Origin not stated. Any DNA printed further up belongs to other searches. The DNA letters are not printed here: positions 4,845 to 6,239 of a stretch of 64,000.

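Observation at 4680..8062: Minimal Ech-type group-4 [NiFe] hydrogenase lacking the NuoL/EchA-like antiporter subunit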

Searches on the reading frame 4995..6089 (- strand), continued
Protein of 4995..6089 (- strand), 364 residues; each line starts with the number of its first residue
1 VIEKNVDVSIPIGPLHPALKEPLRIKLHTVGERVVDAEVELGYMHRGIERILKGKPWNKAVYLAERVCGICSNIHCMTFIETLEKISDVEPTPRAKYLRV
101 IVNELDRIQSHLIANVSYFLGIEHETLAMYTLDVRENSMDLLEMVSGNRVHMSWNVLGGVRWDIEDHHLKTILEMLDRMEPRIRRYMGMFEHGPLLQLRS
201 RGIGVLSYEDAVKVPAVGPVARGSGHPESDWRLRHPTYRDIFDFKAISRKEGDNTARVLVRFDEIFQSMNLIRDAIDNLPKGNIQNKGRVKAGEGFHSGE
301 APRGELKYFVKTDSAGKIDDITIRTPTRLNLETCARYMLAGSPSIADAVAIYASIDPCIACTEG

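Call 40: find_encoding_contigs(protein=P0002, flank=10000, max_places=4)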
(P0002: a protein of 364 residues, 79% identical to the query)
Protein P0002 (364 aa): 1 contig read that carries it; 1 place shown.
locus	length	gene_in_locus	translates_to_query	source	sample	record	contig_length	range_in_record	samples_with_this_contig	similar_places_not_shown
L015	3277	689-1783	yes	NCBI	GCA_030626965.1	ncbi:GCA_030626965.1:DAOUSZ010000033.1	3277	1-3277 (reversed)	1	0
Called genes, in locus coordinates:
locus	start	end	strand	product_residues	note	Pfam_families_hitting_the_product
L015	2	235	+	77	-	?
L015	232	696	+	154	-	PF01058:Oxidored_q6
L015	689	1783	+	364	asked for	PF00374:NiFeSe_Hases, PF00346:Complex1_49kDa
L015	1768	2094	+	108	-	PF13187:Fer4_9 (faint), PF14697:Fer4_21 (weak), PF12797:Fer4_2 (faint), PF00037:Fer4 (faint), PF13237:Fer4_10 (faint), PF12800:Fer4_4 (faint), PF12837:Fer4_6 (faint), PF12838:Fer4_7 (weak)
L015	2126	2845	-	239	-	PF01292:Ni_hydr_CYTB, PF14358:DUF4405 (faint)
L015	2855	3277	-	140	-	?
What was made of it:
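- Tried and rejected: It belongs to another MAG with the same synteny (call 40).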

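Call 49: search_solved_structures(query=window:4995-6089:-, max_evalue=1e-10)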
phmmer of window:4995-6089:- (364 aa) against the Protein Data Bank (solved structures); distinct sequences matched with E-value up to 1e-10: 58.
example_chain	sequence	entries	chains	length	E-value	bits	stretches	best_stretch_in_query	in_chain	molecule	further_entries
6cfw_L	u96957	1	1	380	1.6e-63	218.3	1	8-363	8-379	Membrane-bound hydrogenase subunit alpha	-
7z0s_E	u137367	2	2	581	5.1e-51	177.2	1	9-363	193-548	Formate hydrogenlyase subunit 5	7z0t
2fug_4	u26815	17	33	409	2.7e-42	148.5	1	9-286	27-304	NADH-quinone oxidoreductase chain 4 | NADH-QUINONE OXIDOREDUCTASE SUBUNIT 4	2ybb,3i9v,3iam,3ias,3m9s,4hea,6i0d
7q5y_B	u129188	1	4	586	1.6e-41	145.9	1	3-281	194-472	NADH-quinone oxidoreductase subunit C/D 2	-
7wfg_H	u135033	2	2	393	1.3e-36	129.7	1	10-286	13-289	NAD(P)H-quinone oxidoreductase subunit H, chloroplastic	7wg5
6hum_H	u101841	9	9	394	5e-36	127.8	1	9-295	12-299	NAD(P)H-quinone oxidoreductase subunit H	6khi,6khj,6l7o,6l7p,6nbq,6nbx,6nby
7zm7_C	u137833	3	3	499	3.5e-35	125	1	9-285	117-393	NADH-ubiquinone oxidoreductase 49 kDa subunit-like protein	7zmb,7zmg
9grx_H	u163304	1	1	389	8.6e-35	123.8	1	10-286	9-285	NAD(P)H-quinone oxidoreductase subunit H, chloroplastic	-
7eu3_H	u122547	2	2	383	1.1e-34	123.4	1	10-287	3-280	NAD(P)H-quinone oxidoreductase subunit H, chloroplastic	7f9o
6h8k_C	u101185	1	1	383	5.5e-34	121.1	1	10-285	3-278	NUCM protein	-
6gcs_C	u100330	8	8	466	9.3e-34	120.4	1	9-285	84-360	49-KDA PROTEIN (NUCM) | Subunit NUCM of NADH:Ubiquinone Oxidoreductase (Complex I) | NUCM protein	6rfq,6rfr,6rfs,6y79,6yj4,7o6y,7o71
6g2j_D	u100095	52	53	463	3.7e-33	118.4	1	7-285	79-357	NADH dehydrogenase [ubiquinone] iron-sulfur protein 2, mitochondrial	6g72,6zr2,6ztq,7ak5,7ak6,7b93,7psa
7p61_C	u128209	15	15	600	4.5e-33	118.1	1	10-284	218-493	NADH-quinone oxidoreductase subunit C/D | NADH-quinone oxidoreductase subunit CD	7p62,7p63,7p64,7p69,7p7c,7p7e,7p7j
7b0n_D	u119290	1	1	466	6.4e-33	117.6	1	9-285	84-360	NUCM protein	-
7awt_D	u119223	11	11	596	8e-33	117.3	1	10-284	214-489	NADH-quinone oxidoreductase subunit C/D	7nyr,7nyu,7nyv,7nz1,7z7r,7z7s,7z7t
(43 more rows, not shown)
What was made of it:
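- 4995..6089 (-): ehaO ([NiFe] large subunit, 364 aa). The closest solved structure is the Mbh alpha subunit 6CFW_L, E=1.6e-63 (call 49).
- Closest known: Mbh of Pyrococcus furiosus. Same: It is the closest solved structure for the large subunit (E=1.6e-63, call 49).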

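Call 50: search_solved_structures(query=L012:2707-3360:+, max_evalue=0.01)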
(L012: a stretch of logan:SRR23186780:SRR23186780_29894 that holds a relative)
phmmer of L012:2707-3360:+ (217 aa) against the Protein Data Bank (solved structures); distinct sequences matched with E-value up to 0.01: 0.
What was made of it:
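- Closest known: Mbh of Pyrococcus furiosus. Different: EhaH has no PDB sequence match at E<0.01 (call 50).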

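Call 51: search_protein_families(library=pfam, proteins=[L012:120-398:+, L012:395-889:+, L012:886-1128:+, L012:1125-1355:+, L012:1352-1609:+, L012:1611-2057:+, L012:2054-2710:+, L012:2707-3360:+, L012:3370-3582:+], max_evalue=0.01)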
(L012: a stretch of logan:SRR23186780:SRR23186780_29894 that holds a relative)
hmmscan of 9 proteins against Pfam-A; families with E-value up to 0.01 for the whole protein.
L012:120-398:+ (92 aa): 1 family
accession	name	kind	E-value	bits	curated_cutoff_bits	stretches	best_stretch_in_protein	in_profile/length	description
PF17367.7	NiFe_hyd_3_EhaA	-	5.2e-11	43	25.5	1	11-89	12-95/97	NiFe-hydrogenase-type-3 Eha complex subunit A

L012:395-889:+ (164 aa): 0 families

L012:886-1128:+ (80 aa): 1 family
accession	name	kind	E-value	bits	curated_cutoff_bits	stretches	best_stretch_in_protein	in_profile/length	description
PF09882.14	DUF2109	-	7.6e-29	100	23.1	1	6-77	4-75/76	Predicted membrane protein (DUF2109)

L012:1125-1355:+ (76 aa): 1 family
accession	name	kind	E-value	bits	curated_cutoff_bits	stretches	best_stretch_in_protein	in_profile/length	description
PF09881.14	DUF2108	-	9.4e-15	54.8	29.6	1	7-70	7-70/70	Predicted membrane protein (DUF2108)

L012:1352-1609:+ (85 aa): 1 family
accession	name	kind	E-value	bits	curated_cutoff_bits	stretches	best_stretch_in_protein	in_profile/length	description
PF09880.14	DUF2107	-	7.1e-27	93.8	27.5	1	5-77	1-73/73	Predicted membrane protein (DUF2107)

L012:1611-2057:+ (148 aa): 1 family
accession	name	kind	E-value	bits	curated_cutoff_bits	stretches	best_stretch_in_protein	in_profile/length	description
PF09879.14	DUF2106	-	5.2e-65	218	25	1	3-146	2-150/151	Predicted membrane protein (DUF2106)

L012:2054-2710:+ (218 aa): 1 family
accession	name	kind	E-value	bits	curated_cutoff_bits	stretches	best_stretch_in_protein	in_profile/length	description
PF09878.14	DUF2105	-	2.5e-73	246.5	32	1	7-205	3-198/200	Predicted membrane protein (DUF2105)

L012:2707-3360:+ (217 aa): 1 family
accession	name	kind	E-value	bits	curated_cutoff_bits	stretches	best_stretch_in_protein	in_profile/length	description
PF10125.14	NADHdeh_related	-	1.2e-80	270.5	27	1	1-216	1-218/218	NADH dehydrogenase I, subunit N related protein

L012:3370-3582:+ (70 aa): 0 families

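Call 54: find_encoding_contigs(protein=P0388, flank=6000, max_places=6)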
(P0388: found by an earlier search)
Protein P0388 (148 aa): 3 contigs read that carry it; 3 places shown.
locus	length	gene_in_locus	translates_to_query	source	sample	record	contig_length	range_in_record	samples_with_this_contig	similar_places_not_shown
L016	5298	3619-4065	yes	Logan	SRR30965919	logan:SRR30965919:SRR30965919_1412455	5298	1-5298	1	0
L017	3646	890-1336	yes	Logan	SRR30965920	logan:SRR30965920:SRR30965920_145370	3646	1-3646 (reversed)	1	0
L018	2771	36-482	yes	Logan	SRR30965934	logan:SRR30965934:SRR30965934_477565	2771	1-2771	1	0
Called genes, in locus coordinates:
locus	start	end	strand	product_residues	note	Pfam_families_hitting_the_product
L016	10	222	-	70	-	PF27656:Prd_NiFe_hyd_3_EhaI (weak)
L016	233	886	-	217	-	PF10125:NADHdeh_related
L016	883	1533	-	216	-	PF09878:EhaG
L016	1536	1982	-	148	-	PF09879:EhaF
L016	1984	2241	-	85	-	PF09880:EhaE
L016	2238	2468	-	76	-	PF09881:EhaD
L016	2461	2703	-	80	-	PF09882:EhaC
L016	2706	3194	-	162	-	PF26645:EhaB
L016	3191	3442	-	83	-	PF17367:NiFe_hyd_3_EhaA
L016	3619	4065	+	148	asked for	PF14478:DUF4430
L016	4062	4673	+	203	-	PF20221:DUF6580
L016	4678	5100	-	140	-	PF00582:Usp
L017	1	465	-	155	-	?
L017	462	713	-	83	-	PF17367:NiFe_hyd_3_EhaA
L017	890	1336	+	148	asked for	PF14478:DUF4430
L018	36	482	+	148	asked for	PF14478:DUF4430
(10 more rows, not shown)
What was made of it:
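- Tried and rejected: Its members come from other runs (call 54).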
